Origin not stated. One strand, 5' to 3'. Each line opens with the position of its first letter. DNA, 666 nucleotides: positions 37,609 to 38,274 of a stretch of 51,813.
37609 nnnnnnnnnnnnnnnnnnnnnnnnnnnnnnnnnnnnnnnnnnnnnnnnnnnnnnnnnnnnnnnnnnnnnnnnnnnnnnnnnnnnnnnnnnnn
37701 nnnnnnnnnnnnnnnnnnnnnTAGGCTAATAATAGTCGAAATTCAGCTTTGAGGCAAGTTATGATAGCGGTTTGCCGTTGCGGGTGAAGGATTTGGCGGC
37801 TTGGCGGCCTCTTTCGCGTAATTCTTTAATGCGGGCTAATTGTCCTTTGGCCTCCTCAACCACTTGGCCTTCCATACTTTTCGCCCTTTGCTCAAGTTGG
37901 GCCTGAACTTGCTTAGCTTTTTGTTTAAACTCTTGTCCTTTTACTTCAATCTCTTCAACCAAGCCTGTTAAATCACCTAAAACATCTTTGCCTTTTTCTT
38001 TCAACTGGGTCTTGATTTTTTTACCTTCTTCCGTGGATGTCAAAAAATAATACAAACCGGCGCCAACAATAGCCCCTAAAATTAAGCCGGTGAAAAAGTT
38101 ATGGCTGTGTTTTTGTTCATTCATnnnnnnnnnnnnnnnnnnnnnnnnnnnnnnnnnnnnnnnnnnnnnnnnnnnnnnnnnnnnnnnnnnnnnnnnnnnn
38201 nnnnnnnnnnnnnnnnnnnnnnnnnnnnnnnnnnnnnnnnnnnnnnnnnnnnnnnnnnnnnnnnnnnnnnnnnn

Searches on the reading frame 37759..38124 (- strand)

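Call 59: search_protein_families(library=pfam, proteins=[window:37759-38124:-], max_evalue=0.001)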
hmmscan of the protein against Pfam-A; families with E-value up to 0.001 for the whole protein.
window:37759-38124:- (121 aa): 1 family
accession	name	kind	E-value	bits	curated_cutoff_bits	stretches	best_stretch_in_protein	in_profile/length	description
PF12732.12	YtxH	-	4.1e-09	37.2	37.5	1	11-86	1-68/71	YtxH-like protein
